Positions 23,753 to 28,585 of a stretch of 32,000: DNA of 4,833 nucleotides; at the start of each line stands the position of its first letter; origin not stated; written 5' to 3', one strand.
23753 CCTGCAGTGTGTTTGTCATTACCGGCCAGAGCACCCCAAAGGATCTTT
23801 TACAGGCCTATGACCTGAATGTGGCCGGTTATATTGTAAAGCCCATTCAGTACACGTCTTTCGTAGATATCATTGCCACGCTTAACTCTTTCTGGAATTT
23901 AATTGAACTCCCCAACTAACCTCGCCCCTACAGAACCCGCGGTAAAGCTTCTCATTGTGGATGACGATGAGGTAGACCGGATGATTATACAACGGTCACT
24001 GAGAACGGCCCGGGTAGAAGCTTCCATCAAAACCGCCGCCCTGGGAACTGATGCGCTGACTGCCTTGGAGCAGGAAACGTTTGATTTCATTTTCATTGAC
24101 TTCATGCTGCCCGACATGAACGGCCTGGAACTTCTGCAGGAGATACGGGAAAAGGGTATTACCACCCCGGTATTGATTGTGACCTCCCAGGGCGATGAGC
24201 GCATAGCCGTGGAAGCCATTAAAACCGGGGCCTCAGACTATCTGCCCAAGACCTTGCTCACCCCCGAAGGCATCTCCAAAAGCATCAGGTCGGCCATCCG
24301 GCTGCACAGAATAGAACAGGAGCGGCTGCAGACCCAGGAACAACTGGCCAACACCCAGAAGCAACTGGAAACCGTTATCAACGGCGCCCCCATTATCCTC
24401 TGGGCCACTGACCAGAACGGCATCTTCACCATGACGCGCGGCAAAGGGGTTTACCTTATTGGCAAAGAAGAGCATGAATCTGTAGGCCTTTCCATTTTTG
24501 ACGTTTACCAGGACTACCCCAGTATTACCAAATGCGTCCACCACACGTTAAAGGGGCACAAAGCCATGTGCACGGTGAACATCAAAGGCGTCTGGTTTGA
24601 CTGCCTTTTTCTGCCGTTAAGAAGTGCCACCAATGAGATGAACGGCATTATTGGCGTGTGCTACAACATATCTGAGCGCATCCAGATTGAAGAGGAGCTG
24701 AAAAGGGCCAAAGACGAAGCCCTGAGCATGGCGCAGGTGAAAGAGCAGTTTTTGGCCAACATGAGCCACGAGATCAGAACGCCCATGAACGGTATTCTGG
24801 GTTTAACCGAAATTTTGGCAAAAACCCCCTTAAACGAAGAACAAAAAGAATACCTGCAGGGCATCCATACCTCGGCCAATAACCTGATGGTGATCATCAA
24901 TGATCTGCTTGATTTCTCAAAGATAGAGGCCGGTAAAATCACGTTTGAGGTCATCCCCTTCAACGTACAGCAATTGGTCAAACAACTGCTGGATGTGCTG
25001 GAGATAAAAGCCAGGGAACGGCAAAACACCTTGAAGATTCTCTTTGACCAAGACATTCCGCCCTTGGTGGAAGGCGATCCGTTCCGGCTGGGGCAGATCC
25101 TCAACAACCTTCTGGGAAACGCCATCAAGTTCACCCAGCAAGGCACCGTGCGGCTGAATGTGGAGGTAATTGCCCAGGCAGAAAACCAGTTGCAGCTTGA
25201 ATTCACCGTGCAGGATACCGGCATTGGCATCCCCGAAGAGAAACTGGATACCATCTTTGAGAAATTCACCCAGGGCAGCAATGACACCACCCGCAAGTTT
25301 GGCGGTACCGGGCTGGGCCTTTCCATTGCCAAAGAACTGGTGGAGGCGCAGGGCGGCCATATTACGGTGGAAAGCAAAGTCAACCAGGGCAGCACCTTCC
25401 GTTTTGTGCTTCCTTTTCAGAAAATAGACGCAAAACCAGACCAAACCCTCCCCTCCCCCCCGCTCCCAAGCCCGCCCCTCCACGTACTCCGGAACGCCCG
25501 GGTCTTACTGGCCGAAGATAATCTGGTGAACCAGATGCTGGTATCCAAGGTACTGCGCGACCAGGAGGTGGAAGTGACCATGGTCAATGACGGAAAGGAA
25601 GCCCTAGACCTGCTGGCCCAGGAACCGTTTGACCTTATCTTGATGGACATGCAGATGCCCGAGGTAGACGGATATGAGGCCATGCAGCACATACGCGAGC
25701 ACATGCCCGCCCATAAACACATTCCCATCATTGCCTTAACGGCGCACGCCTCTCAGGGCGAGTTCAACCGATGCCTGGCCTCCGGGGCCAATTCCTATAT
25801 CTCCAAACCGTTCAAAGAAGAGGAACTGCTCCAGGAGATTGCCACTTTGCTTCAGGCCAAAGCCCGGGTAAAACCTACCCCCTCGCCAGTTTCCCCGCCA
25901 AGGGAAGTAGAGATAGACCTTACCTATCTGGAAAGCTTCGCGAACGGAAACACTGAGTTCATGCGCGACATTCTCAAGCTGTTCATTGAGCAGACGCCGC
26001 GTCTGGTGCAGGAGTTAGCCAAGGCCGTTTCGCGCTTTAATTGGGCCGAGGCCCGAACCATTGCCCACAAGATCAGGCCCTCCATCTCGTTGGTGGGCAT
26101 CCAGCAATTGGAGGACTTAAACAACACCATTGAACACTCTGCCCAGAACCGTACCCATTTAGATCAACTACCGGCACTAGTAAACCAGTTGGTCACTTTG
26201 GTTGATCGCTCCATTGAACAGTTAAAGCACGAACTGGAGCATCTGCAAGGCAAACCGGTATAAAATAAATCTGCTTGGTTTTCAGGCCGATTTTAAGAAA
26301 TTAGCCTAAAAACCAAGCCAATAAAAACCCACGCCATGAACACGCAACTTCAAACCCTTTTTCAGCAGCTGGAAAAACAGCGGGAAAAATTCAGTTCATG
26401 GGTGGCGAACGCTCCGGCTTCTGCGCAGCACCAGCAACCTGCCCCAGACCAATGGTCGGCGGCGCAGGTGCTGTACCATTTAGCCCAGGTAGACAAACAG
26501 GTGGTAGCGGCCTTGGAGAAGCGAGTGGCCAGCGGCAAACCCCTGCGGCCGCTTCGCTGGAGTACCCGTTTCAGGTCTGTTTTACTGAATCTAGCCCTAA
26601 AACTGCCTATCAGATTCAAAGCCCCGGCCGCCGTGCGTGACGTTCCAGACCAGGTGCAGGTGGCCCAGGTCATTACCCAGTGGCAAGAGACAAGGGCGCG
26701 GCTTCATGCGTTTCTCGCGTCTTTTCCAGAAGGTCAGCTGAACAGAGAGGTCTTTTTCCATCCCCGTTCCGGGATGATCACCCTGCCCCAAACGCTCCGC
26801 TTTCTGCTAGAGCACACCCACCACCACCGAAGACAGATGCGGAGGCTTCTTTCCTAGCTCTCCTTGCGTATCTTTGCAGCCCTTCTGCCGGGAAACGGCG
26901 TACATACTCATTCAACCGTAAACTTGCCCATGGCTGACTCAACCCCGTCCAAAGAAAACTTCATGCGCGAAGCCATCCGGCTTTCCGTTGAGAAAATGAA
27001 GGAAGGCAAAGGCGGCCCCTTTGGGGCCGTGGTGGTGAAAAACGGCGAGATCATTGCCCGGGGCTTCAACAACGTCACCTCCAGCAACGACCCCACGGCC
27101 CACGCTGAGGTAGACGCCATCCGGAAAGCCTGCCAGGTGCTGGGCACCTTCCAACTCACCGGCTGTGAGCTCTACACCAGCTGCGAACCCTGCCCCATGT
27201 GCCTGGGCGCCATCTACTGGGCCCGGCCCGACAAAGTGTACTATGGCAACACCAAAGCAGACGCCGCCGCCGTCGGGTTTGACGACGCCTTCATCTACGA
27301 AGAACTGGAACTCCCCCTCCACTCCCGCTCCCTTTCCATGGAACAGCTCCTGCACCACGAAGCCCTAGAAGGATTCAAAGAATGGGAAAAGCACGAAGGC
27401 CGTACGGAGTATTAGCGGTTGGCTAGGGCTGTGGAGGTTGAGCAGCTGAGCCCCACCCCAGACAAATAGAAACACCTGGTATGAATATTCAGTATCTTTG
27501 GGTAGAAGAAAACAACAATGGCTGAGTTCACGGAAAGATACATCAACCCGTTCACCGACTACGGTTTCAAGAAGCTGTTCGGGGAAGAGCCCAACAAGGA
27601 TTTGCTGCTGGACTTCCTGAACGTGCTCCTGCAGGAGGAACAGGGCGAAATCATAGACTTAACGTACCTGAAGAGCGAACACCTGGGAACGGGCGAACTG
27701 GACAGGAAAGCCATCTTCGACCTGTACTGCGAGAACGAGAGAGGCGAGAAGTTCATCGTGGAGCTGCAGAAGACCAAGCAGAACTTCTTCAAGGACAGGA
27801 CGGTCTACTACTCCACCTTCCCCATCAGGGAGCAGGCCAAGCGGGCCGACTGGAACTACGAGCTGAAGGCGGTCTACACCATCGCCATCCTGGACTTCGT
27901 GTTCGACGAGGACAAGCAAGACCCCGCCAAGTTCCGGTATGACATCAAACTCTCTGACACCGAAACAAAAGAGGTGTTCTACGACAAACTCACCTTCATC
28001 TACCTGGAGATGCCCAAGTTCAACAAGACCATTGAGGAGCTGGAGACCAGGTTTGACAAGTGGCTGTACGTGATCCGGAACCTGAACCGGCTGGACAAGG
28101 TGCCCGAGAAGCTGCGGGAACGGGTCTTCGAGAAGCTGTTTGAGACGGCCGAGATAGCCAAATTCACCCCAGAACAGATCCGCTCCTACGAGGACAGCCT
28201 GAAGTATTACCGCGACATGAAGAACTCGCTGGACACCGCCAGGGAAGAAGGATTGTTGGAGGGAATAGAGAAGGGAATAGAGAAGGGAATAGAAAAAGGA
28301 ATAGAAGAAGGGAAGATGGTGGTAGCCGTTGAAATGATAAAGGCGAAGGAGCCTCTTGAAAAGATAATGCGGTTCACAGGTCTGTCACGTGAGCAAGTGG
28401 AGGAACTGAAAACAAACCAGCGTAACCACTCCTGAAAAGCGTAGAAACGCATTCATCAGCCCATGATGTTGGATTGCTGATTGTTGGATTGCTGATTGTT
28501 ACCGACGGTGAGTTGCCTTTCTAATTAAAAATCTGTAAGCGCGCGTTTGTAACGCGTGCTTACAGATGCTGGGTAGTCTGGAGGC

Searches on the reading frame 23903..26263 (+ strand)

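Call 90: search_protein_families(library=pfam, proteins=[window:23903-26263:+], max_evalue=0.00001)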
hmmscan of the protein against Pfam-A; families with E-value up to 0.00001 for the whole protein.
window:23903-26263:+ (786 aa): 4 families
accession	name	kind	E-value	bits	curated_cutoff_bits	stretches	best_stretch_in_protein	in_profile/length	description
PF00072.30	Response_reg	-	5.8e-56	187.9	30.2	2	534-646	1-110/111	Response regulator receiver domain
PF02518.31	HATPase_c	-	1.7e-32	112.6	26.4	1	391-506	1-110/111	Histidine kinase-, DNA gyrase B-, and HSP90-like ATPase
PF00512.31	HisKA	-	1.3e-23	83.2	26.9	1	280-344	2-66/66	His Kinase A (phospho-acceptor) domain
PF01627.28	Hpt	-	3.5e-06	27.6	24.6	1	689-774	1-74/84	Hpt domain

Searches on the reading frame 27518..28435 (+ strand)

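Call 90: search_protein_families(library=pfam, proteins=[window:27518-28435:+], max_evalue=0.00001)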
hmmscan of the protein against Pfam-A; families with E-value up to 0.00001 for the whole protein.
window:27518-28435:+ (305 aa): 1 family
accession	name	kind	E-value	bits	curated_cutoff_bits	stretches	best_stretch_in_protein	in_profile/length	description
PF12784.13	PDDEXK_2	-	1.8e-79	267.1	27.4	1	11-241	1-229/229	PD-(D/E)XK nuclease family transposase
